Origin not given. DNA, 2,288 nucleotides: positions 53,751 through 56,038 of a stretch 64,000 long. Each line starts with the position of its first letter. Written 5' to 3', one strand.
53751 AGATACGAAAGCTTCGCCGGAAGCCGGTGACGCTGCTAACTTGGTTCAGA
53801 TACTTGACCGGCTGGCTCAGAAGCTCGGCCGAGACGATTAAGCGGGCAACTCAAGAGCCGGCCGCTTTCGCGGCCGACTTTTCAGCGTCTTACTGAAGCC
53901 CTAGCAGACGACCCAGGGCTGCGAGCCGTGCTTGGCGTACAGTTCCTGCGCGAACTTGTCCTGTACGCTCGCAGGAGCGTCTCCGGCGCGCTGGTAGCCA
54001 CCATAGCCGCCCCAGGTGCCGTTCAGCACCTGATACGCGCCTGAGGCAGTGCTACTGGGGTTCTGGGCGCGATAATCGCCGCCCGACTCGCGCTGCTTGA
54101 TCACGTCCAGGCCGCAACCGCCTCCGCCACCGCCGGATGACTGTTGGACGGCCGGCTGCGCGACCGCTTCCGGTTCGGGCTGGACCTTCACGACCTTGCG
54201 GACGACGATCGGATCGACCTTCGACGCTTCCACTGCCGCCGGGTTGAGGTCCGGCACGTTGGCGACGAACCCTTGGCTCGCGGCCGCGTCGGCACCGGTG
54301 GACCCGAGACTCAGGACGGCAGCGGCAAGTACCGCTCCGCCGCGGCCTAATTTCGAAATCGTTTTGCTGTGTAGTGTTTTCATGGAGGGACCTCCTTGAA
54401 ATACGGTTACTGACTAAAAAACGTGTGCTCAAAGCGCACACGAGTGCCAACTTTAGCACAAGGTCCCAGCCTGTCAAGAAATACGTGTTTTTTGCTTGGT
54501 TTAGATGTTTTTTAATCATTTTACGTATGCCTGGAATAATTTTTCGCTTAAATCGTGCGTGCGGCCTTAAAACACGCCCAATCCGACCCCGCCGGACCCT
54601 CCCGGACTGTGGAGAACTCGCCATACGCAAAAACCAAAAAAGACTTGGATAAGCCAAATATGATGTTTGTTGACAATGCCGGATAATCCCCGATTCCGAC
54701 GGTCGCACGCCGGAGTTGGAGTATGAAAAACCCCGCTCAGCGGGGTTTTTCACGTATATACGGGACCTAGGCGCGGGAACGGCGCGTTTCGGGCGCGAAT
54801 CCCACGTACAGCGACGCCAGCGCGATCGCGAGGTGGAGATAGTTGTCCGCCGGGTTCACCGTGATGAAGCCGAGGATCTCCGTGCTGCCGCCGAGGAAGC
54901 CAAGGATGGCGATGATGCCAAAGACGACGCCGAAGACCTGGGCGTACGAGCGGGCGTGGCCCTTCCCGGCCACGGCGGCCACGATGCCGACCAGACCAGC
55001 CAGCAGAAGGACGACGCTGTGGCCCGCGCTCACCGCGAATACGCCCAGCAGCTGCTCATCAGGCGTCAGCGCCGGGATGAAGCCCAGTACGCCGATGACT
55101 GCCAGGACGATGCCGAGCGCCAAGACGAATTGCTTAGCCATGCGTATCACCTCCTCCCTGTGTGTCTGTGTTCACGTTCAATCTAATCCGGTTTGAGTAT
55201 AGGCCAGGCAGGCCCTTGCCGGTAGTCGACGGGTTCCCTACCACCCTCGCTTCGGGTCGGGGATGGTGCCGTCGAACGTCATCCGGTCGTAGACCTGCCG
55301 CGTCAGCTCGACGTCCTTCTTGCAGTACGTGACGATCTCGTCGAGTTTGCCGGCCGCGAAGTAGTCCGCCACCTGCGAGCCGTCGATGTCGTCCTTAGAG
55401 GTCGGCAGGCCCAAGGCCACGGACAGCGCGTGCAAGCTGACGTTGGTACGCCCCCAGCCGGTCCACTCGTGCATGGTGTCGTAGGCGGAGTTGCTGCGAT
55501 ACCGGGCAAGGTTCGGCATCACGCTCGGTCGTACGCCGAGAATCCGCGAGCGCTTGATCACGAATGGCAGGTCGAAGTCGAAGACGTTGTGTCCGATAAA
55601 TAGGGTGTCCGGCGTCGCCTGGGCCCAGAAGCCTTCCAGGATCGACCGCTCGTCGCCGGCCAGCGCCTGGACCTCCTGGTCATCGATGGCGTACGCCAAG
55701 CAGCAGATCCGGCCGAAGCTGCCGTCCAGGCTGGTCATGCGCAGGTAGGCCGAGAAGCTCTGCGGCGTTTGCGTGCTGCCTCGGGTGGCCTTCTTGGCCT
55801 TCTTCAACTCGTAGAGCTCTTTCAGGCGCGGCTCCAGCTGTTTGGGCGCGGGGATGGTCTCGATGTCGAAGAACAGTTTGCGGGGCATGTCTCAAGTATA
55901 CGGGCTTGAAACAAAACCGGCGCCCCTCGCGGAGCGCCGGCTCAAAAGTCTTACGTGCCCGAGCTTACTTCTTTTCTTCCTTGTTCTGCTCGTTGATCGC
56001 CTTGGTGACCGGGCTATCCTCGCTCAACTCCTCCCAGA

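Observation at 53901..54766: Rpf/transglycosylase-like gene preceded by a roughly 340-nt AT-rich leader with a promoter and a terminator-like attenuator: candidate riboswitch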

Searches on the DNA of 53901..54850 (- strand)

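Call 4: search_rna_families(source=window, start=54300, end=54850, threshold=evalue, max_evalue=10, show_alignments=3)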
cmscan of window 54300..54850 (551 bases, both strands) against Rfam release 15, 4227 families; matches with E-value up to 10: 9.
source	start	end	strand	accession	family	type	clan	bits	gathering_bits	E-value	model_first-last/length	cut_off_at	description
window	54636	54749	+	RF00195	RsmY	Gene; sRNA;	CL00106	23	57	0.0016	1-121/121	no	RsmY RNA family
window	54723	54825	-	RF00513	Trp_leader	Cis-reg; leader;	-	20.4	41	0.13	1-100/100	no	Tryptophan operon leader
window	54636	54749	-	RF01770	rimP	Cis-reg; leader;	-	19.7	47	1.1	34-101/102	no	Gammaprotebacteria rimP leader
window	54432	54508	-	RF01885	HSR-omega_1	Gene; lncRNA;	-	19.6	80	1.1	1-78/78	no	Heat shock gene hsromega conserved region 1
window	54724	54750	+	RF01772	rnk_pseudo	Cis-reg; leader;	-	18.7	55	1.2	71-100/108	no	Pseudomonas rnk leader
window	54726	54752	-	RF01772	rnk_pseudo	Cis-reg; leader;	-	17.9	55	1.8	71-100/108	no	Pseudomonas rnk leader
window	54655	54753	+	RF00106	RNAI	Gene; antisense;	-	17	47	1.2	1-102/102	no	RNAI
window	54725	54807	-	RF01400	istR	Gene; antitoxin;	-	15.7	45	1.2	1-130/130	no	istR Hfq binding RNA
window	54726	54750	+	RF01400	istR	Gene; antitoxin;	-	15.6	45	1.3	104-129/130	no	istR Hfq binding RNA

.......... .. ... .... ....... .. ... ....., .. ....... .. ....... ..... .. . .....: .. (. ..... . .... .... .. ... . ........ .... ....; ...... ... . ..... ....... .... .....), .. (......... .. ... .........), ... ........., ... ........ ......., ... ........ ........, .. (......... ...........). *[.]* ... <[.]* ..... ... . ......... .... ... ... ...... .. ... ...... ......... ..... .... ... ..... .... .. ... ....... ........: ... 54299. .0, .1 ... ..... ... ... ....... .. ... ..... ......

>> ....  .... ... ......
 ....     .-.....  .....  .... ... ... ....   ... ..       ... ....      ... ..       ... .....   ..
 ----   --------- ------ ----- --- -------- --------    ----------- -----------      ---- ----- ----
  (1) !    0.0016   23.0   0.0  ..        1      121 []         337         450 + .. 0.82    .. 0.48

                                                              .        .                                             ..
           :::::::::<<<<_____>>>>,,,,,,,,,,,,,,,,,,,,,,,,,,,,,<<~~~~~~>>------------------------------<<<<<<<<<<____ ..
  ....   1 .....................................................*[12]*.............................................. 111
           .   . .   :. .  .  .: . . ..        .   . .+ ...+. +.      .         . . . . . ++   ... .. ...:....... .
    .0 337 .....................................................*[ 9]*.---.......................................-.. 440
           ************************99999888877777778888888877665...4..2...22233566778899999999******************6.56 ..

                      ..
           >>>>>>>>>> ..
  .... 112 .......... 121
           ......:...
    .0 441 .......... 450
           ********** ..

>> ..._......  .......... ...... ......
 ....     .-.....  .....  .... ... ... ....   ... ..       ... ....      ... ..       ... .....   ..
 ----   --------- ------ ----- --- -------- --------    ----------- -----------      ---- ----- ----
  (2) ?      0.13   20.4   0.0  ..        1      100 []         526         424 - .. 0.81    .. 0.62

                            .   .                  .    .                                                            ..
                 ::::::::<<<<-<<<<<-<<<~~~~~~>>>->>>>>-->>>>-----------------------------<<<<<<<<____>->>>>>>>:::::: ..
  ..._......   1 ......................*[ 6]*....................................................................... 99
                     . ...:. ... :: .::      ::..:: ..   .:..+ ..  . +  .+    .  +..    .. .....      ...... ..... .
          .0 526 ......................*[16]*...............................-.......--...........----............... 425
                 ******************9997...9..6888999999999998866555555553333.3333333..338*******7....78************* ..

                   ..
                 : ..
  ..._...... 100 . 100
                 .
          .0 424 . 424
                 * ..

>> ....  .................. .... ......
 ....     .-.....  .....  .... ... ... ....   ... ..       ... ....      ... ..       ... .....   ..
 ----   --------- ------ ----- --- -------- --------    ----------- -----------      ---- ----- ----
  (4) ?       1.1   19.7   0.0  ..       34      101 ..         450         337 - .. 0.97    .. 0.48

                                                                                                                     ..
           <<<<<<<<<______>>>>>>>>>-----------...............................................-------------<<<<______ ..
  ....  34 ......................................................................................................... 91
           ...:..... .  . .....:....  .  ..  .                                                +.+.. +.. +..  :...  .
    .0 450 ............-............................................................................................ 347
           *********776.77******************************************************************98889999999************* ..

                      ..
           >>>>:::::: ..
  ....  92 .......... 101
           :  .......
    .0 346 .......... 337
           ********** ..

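Call 62: search_rna_families(sources=[L001, L004, L007, L008, L009, L016, L017, L019, L022], threshold=evalue, max_evalue=0.5)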
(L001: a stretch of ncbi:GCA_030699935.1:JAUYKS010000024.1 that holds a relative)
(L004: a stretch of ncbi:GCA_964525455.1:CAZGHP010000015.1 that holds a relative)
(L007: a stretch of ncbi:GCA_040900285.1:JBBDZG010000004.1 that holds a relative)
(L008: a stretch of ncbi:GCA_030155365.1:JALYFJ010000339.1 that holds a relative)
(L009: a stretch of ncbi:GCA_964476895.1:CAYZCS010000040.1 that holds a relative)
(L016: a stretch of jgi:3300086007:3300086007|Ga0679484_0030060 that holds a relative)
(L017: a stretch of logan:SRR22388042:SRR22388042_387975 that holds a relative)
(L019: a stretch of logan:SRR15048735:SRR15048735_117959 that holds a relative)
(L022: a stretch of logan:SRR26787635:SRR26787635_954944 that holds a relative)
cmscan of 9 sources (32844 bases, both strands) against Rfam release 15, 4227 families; matches with E-value up to 0.5: 11.
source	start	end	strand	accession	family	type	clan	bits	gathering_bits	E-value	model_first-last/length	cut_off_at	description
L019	1372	1443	-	RF00005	tRNA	Gene; tRNA;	CL00001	65.1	29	3.5e-12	1-71/71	no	tRNA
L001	3581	3652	-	RF00005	tRNA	Gene; tRNA;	CL00001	60.7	29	5.6e-11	1-71/71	no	tRNA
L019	1371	1443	+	RF04354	Plastid-ycf2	Cis-reg;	-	32.1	65.7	0.0049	1-75/75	no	Plastid-ycf2 5UTR RNA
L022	1173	1217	-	RF00005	tRNA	Gene; tRNA;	CL00001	31.1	29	0.0084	27-71/71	5'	tRNA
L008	2561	2661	+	RF01772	rnk_pseudo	Cis-reg; leader;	-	29.5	55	0.3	1-108/108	no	Pseudomonas rnk leader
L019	1373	1443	-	RF01684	mascRNA-menRNA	Gene;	-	28.2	42.5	0.074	1-56/56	no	MALAT1-associated small cytoplasmic RNA/MEN beta RNA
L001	2546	2671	-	RF04099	MIR837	Gene; miRNA;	-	27.9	117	0.11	1-122/122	no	MIR837 microRNA precursor family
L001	3582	3630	-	RF01684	mascRNA-menRNA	Gene;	-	27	42.5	0.15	1-56/56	no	MALAT1-associated small cytoplasmic RNA/MEN beta RNA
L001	1531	1617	+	RF04306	HCV_SL8001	Cis-reg;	-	25.4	41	0.27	1-58/58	no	Hepatitis C virus stem-loop SL8001 RNA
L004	3511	3569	-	RF00512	Leu_leader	Cis-reg; leader;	-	25.4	50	0.29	1-148/148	no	Leucine operon leader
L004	2571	2689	+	RF00195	RsmY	Gene; sRNA;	CL00106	22.6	57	0.12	1-121/121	no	RsmY RNA family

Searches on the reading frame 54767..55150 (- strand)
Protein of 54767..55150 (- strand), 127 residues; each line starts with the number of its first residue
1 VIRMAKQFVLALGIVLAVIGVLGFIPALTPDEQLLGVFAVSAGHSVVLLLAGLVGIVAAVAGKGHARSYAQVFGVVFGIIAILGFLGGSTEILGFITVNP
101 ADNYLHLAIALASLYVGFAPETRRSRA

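Call 7: search_protein_families(library=pfam, proteins=[window:54767-55150:-], max_evalue=0.01)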
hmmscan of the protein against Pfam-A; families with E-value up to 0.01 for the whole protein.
window:54767-55150:- (127 aa): 1 family
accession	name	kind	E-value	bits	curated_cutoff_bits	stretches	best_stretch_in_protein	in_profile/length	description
PF14325.12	DUF4383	-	3.4e-20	73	27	1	7-118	2-124/125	Domain of unknown function (DUF4383)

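Call 41: search_protein_families(library=ncbifam, proteins=[window:54767-55150:-], max_evalue=0.01)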
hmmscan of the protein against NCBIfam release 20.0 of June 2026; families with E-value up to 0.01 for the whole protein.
window:54767-55150:- (127 aa): 0 families

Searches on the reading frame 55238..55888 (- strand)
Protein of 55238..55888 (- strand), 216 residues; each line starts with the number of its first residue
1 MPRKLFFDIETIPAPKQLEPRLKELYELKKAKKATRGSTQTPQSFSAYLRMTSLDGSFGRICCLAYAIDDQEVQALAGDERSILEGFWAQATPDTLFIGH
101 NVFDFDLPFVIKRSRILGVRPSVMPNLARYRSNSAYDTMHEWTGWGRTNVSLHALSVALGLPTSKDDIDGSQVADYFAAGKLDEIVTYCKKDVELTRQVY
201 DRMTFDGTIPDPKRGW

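Call 7: search_protein_families(library=pfam, proteins=[window:55238-55888:-], max_evalue=0.01)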
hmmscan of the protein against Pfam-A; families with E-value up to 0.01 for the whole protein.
window:55238-55888:- (216 aa): 3 families
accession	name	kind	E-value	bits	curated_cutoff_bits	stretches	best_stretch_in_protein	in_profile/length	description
PF10108.15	DNA_pol_B_exo2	-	1.6e-14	54.5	24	1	74-204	31-174/213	Predicted 3'-5' exonuclease related to the exonuclease domain of PolB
PF13482.12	RNase_H_2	-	1.2e-08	35.5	22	1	54-203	10-164/165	RNase_H superfamily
PF03104.25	DNA_pol_B_exo1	-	0.0015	18.5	23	1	79-119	142-184/242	DNA polymerase family B, exonuclease domain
